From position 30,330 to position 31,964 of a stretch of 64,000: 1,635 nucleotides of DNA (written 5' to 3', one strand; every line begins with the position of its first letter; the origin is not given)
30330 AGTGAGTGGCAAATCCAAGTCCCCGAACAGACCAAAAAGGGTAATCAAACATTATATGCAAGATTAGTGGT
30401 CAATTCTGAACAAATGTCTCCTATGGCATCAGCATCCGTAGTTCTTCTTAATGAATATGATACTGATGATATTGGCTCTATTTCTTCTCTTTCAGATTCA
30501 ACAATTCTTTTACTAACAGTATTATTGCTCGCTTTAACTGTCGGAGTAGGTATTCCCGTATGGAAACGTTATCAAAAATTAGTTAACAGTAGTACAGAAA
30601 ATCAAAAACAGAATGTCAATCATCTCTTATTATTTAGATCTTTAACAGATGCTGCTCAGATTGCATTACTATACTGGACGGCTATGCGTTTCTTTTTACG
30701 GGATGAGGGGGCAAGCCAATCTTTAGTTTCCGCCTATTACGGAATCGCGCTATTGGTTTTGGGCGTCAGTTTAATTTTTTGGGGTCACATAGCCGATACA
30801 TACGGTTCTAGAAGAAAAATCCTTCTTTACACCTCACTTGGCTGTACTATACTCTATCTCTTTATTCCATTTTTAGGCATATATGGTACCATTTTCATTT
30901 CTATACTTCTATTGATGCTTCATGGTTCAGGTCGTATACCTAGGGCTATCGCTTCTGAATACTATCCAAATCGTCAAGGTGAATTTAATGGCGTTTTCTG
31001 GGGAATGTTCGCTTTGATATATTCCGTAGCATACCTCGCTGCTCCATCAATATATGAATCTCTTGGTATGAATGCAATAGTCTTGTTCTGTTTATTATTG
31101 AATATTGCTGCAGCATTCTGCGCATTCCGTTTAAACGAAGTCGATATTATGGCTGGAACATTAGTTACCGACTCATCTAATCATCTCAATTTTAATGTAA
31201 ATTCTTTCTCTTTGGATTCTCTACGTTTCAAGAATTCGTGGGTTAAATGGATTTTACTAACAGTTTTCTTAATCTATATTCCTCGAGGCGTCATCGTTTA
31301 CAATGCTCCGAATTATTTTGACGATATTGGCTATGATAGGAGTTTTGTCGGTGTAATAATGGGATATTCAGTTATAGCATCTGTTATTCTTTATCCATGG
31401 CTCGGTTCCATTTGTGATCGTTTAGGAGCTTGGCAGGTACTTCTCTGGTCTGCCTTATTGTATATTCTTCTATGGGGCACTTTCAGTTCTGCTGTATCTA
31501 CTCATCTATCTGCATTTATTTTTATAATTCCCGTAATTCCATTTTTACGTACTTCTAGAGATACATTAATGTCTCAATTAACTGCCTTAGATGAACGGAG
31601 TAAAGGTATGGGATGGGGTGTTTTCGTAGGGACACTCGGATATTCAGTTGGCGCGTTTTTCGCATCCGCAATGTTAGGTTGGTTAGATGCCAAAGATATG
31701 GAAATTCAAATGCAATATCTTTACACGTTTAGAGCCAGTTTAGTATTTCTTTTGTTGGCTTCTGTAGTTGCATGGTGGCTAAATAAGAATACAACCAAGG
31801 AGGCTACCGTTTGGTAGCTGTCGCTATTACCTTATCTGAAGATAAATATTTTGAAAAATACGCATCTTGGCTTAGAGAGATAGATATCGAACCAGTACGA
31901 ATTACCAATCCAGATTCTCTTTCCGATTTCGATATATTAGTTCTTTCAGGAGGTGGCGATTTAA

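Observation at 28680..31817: Single 1045-aa ORF fusing a secreted subtilisin-like protease to a full MFS-type permease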

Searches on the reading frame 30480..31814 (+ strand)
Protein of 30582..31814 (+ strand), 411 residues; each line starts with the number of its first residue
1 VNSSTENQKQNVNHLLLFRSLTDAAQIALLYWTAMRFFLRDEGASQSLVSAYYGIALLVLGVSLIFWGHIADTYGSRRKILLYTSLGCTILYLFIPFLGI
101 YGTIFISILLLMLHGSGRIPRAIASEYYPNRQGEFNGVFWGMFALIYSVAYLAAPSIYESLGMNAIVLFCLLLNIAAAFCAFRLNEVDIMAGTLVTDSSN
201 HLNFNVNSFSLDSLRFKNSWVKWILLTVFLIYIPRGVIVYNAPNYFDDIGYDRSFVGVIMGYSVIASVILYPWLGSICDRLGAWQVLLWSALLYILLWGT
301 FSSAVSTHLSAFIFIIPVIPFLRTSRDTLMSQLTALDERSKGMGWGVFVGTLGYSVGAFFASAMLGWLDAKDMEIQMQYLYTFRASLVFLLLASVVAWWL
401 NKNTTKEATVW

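Call 12: find_homologous_proteins(query=window:30582-31814:+, max_evalue=0.001)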
Query window:30582-31814:+: 8000 candidates shared short words with the query, none scored E <= 0.001.
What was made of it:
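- Tried and rejected: The word-index homology search with the MFS module alone returned nothing, not even the query itself (call 12).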

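Call 18: search_protein_representatives(protein=window:30582-31814:+)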
Query: 411 residues. Proteins with E-value up to 0.001 (for the whole library): 56; up to 1e-10: 11; up to 1e-30: 7. The best 56 are listed.
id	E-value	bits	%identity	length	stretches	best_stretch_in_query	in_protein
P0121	1.7e-63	231.6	36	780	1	23-404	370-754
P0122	2.6e-49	184.9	34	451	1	16-407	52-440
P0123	6.9e-48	180.2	30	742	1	27-407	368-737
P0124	6.5e-44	167.1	32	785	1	36-405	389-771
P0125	1.5e-42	162.6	34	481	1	35-403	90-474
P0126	3.9e-40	154.7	30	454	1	10-408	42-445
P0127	2.1e-39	152.3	31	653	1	35-403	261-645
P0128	6.9e-25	104.5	27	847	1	35-396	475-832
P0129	9.5e-13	64.5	27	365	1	49-370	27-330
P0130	4.0e-12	62.4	25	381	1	27-401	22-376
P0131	5.1e-12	62.1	26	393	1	24-372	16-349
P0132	2.6e-10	56.4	23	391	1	37-400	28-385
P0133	3.0e-10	56.2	23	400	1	35-402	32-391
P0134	1.0e-09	54.5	25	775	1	14-368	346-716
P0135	6.4e-09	51.9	27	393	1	33-370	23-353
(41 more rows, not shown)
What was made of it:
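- On Archaeal 13-TM 'type B' MFS subfamily with N-terminal ectodomains (unnamed; defined here): Phmmer E values of 1e-63 to 1e-25 to P0121-P0128 (call 18).
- Tried and rejected: In the exhaustive search its nearest relatives are other archaeal ectodomain-MFS proteins (call 18).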

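Call 19: search_protein_families(library=pfam, proteins=[P0121, P0122, P0123, P0124, P0125, P0126, P0127, P0128, P0134, P0130], max_evalue=0.01)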
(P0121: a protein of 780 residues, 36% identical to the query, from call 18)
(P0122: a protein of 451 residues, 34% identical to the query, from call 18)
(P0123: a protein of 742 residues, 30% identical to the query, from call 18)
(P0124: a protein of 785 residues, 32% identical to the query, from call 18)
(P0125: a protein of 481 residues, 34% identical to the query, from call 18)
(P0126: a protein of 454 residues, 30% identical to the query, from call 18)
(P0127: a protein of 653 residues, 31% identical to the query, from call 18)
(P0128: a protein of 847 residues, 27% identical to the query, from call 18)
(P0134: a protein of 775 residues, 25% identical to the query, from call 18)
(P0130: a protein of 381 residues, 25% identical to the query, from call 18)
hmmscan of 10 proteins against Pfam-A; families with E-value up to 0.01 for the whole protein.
P0121 (780 aa): 1 family
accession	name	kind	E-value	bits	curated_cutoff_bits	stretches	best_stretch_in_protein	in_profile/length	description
PF07690.21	MFS_1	-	8.3e-23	81.3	33.4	2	392-662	34-296/347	Major Facilitator Superfamily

P0122 (451 aa): 2 families
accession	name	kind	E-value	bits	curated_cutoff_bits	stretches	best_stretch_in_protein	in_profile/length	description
PF07690.21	MFS_1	-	9.4e-25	87.7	33.4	2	56-338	6-297/347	Major Facilitator Superfamily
PF12832.13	MFS_1_like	-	8.7e-11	41.9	25.2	1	88-390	40-361/373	MFS_1 like family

P0123 (742 aa): 2 families
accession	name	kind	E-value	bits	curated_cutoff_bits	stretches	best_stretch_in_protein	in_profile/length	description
PF07690.21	MFS_1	-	1.7e-31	109.9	33.4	2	356-599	1-254/347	Major Facilitator Superfamily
PF12832.13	MFS_1_like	-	1.1e-07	31.7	25.2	1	363-688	10-355/373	MFS_1 like family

P0124 (785 aa): 3 families
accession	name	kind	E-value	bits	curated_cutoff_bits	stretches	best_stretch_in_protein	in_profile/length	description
PF07690.21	MFS_1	-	4.3e-25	88.8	33.4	2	374-618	4-235/347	Major Facilitator Superfamily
PF12832.13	MFS_1_like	-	6.5e-07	29.2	25.2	1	389-745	23-371/373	MFS_1 like family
PF19609.4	DUF6114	-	0.00027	22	27.9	1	434-510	14-89/106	Family of unknown function (DUF6114)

P0125 (481 aa): 1 family
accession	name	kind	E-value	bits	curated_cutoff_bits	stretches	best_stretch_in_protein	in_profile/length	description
PF07690.21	MFS_1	-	2.6e-20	73.1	33.4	2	72-385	1-301/347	Major Facilitator Superfamily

P0126 (454 aa): 2 families
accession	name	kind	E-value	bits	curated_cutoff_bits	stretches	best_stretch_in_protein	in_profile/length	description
PF07690.21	MFS_1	-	1e-24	87.6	33.4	2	265-440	2-174/347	Major Facilitator Superfamily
PF12832.13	MFS_1_like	-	8.9e-08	32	25.2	1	93-410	49-366/373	MFS_1 like family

P0127 (653 aa): 1 family
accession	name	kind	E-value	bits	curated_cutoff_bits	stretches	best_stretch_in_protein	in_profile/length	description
PF07690.21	MFS_1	-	5.6e-18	65.4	33.4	2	243-557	1-302/347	Major Facilitator Superfamily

P0128 (847 aa): 7 families
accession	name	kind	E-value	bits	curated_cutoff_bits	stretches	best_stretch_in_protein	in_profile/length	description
PF07690.21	MFS_1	-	2.3e-32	112.7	33.4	2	460-749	4-291/347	Major Facilitator Superfamily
PF13570.13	Beta-prop_ACSF4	-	1.3e-30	107.3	133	2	204-391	61-244/329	Beta-alanine-activating enzyme, beta-propeller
PF13360.13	PQQ_2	-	2.2e-24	86.9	27.6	3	197-261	26-90/233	Outer membrane protein assembly factor BamB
PF12832.13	MFS_1_like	-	8.1e-10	38.7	25.2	1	483-812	31-360/373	MFS_1 like family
PF01011.28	PQQ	-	0.0023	17.2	26.7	0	192-230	45-83/595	Glucose/ethanol/alcohol dehydrogenase, beta-propeller domain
PF24796.1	WDR55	-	0.0026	17.3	200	0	58-171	93-209/296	WDR55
PF00400.38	WD40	-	0.0028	18.6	27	0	72-84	23-35/39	WD domain, G-beta repeat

P0134 (775 aa): 2 families
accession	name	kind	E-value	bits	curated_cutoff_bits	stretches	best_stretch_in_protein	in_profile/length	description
PF07690.21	MFS_1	-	1e-27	97.5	33.4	2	350-664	1-299/347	Major Facilitator Superfamily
PF12832.13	MFS_1_like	-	2.4e-07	30.6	25.2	1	394-710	49-358/373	MFS_1 like family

P0130 (381 aa): 2 families
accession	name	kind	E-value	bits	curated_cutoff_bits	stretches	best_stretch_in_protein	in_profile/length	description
PF07690.21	MFS_1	-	2.6e-39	135.6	33.4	2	12-223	2-223/347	Major Facilitator Superfamily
PF12832.13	MFS_1_like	-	4.9e-18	65.8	25.2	1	30-353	23-367/373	MFS_1 like family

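Call 35: find_homologous_proteins(query=A2, max_evalue=0.00001)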
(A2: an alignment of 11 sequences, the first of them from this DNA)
Query A2 (11 sequences) (445 aa, profile of the alignment): 8 proteins with E <= 0.00001 among 8000 candidates.
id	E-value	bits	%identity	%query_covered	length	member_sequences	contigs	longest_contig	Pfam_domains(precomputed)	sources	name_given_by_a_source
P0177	9.9e-169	580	29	95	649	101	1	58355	PF07690.22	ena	-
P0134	7.1e-125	435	23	80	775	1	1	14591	PF12832.14,PF07690.22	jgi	-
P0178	1.1e-11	62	21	69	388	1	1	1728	PF00083.31,PF12832.14,PF07690.22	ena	-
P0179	3.1e-9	54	30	11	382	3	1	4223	PF00083.31,PF07690.22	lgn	-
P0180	8.1e-8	50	40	4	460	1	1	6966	PF00083.31,PF12832.14,PF07690.22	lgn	-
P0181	2.0e-7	48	24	16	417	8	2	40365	PF06779.21,PF00083.31,PF07690.22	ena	-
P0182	7.8e-7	46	28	17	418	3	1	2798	PF06779.21,PF00083.31,PF07690.22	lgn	-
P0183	9.7e-7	46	29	24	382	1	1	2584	PF13347.13,PF00083.31,PF07690.22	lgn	-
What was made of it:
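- Tried and rejected: The alignment-based repeat found only 8 proteins (call 35).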

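Call 36: search_solved_structures(query=A2, max_evalue=0.01)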
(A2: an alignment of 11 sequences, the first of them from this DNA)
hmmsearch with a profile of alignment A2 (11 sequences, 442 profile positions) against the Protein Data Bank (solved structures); distinct sequences matched with E-value up to 0.01: 17.
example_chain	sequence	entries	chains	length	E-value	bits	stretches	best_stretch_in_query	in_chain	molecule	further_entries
2gfp_A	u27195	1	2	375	5.2e-06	28.7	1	65-208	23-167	Multidrug resistance protein D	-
28vj_B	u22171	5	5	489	9.2e-06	27.9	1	250-394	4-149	Quinolone resistance protein NorA,Soluble cytochrome b562 | NorA-BRIL(3A) fusion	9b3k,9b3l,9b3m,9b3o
7lo7_Z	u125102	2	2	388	9.3e-06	27.9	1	250-395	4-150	Quinolone resistance protein NorA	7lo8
9pv0_Z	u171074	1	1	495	9.7e-06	27.9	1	250-394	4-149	Quinolone resistance protein NorA, Soluble cytochrome b562 chimera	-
8ttg_A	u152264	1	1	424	1.1e-05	27.7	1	250-395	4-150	Quinolone resistance protein NorA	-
8ttf_A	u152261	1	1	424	1.1e-05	27.7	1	250-395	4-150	Quinolone resistance protein NorA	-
8tth_A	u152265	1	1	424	1.3e-05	27.4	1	250-394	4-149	Quinolone resistance protein NorA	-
8tte_A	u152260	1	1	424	1.4e-05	27.4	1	250-394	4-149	Quinolone resistance protein NorA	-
9okf_A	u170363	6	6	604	1.5e-05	27.2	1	87-192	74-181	Synaptic vesicle glycoprotein 2A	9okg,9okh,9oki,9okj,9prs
8uo9_A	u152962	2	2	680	2.1e-05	26.8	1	88-192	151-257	Synaptic vesicle glycoprotein 2A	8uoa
9ntc_A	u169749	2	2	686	2.1e-05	26.7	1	88-192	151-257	Synaptic vesicle glycoprotein 2A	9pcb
9fyq_A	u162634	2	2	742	2.4e-05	26.6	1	88-192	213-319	Synaptic vesicle glycoprotein 2A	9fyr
9pc9_A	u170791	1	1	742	2.4e-05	26.6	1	88-192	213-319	Synaptic vesicle glycoprotein 2A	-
8jlc_A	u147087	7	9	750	2.4e-05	26.5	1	88-192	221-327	Synaptic vesicle glycoprotein 2A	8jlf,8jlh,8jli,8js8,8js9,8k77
8yf0_B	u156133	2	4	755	2.5e-05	26.5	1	88-192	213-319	Synaptic vesicle glycoprotein 2A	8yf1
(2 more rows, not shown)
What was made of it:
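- The closest PDB sequence matches of the type B module include the drug exporters EmrD and NorA (call 36).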

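Call 37: find_encoding_contigs(protein=P0177, flank=7000, max_places=2)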
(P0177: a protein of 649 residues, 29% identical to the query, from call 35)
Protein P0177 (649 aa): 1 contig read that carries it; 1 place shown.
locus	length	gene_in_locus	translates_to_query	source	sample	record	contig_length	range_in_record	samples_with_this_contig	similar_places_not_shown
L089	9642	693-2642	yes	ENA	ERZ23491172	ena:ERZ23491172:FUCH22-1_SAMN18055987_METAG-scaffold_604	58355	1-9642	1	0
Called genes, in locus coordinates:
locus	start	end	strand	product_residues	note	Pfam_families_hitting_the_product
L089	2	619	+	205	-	?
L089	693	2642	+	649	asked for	PF07690:MFS_1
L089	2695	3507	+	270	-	PF02749:QRPTase_N, PF01729:QRPTase_C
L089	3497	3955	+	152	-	PF04068:Fer4_RLI (weak), PF04034:Ribo_biogen_C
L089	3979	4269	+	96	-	-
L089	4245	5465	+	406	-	PF00890:FAD_binding_2, PF01266:DAO (weak), PF01494:FAD_binding_3 (faint), PF07992:Pyr_redox_2 (weak), PF12831:FAD_oxidored (weak)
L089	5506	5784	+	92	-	PF00935:Ribosomal_L44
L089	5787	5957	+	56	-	PF01667:Ribosomal_S27e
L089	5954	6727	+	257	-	PF00575:S1, PF10447:EXOSC1 (faint), PF21266:S1_RRP4 (faint), PF07541:EIF_2_alpha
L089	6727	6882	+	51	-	PF04135:Nop10p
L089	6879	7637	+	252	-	PF09754:PAC2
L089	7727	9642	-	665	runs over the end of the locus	-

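Call 38: find_encoding_contigs(protein=P0134, flank=7000, max_places=2)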
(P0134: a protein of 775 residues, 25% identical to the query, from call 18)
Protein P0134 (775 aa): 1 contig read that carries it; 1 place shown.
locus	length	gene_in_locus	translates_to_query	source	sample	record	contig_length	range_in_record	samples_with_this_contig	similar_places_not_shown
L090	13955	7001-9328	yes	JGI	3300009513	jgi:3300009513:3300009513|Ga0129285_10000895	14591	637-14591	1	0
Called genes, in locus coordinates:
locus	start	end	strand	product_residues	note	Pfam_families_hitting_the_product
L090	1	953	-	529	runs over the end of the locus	?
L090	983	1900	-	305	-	PF00175:NAD_binding_1 (weak), PF10418:DHODB_Fe-S_bind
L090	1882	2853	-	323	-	PF01180:DHO_dh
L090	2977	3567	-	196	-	PF01725:Ham1p_like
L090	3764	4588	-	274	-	-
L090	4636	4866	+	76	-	PF01106:NifU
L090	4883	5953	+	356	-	PF04055:Radical_SAM, PF26257:DUF8061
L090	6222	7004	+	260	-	PF00160:Pro_isomerase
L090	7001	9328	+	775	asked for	PF07690:MFS_1, PF12832:MFS_1_like (weak), PF07690:MFS_1 (weak)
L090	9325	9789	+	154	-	PF10604:Polyketide_cyc2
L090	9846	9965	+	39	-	-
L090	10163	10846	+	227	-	PF26351:DUF8091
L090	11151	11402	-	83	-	PF13384:HTH_23 (weak), PF00196:GerE, PF13936:HTH_38, PF08281:Sigma70_r4_2 (weak), PF13412:HTH_24 (weak)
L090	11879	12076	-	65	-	-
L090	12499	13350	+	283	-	PF02182:SAD_SRA, PF26348:SRA_ScoMcrA (weak), PF13391:HNH_2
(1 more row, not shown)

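Call 45: search_protein_families(library=ncbifam, proteins=[P0121, P0122], max_evalue=0.001)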
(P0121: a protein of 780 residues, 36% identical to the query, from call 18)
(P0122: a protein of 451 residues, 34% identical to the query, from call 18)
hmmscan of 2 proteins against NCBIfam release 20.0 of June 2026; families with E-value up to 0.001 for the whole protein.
P0121 (780 aa): 0 families

P0122 (451 aa): 4 families
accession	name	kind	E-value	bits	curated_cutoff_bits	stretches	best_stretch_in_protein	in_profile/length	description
TIGR00883.1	2A0106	subfamily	4.7e-08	32.5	443.45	1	227-397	206-382/400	metabolite/H+ symporter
NF007372.0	PRK09874.1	equivalog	7.7e-08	31.8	571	1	85-365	57-346/408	multidrug efflux MFS transporter MdtG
TIGR00898.1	2A0119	subfamily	1.1e-07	31.1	550.75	1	97-182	141-227/506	cation transport protein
TIGR00895.1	2A0115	subfamily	1.6e-06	27.4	418.55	1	97-215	67-190/398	aromatic acid/H+ symport family MFS transporter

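Call 65: predict_structure(alignment_id=A2)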
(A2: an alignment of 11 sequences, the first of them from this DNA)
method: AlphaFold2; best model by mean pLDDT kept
length: 445 residues; sequences in the alignment: 11
mean_pLDDT: 86.8   pTM: 0.87
mean pLDDT of the five models: 86.8, 84.5, 84.3, 84.0, 84.0
residues with pLDDT >= 90: 240; 70-90: 167; 50-70: 21; < 50: 17
segments of 3 or more residues with pLDDT < 50: 226-239
pLDDT, mean of each block of 10 residues (from residue 1): 70 87 91 90 92 91 84 85 84 93 87 94 95 92 95 90 91 90 84 90 95 92 49 43 65 92 95 87 83 86 93 94 95 83 85 93 92 91 94 90 90 91 95 89 55
secondary structure, 60 per line:
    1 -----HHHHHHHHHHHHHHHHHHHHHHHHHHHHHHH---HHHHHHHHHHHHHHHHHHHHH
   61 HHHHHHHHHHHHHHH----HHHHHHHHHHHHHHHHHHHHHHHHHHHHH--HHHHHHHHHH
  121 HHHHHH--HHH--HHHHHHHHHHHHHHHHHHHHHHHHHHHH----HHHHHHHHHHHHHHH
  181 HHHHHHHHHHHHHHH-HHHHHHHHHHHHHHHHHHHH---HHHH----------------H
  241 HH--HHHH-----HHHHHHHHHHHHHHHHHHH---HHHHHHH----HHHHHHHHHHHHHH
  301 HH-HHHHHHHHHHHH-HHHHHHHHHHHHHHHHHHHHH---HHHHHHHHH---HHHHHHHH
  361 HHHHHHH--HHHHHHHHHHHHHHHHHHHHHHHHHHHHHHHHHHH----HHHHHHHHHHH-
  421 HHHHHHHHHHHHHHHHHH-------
elements in order: H6-36 H40-75 H80-108 H111-126 H134-161 H166-195 H197-216 H220-223 H245-248 H254-272 H276-282 H287-302 H304-315 H317-337 H341-349 H353-367 H370-404 H409-419 H421-438
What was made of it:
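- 30495..30563 (+): TM0: single anchor helix (aa about 606-628) followed by the cytoplasmic stretch KRYQK. Helix 6-36 of the TM0+MFS model (call 65).
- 30597..31793 (+): 12-TM MFS core of 'type B' (aa about 640-1038). AlphaFold pLDDT 86.8 with a 6+6 helix layout (call 65).
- On Major facilitator superfamily: The AlphaFold model (pLDDT 86.8) has TM0 plus 6+6 helices (call 65).
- Checked: A confident AlphaFold model of residues 601-1045 (pLDDT 86.8, pTM 0.87) shows 13 helices, which is TM0 plus a 6+6 MFS core (call 65).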
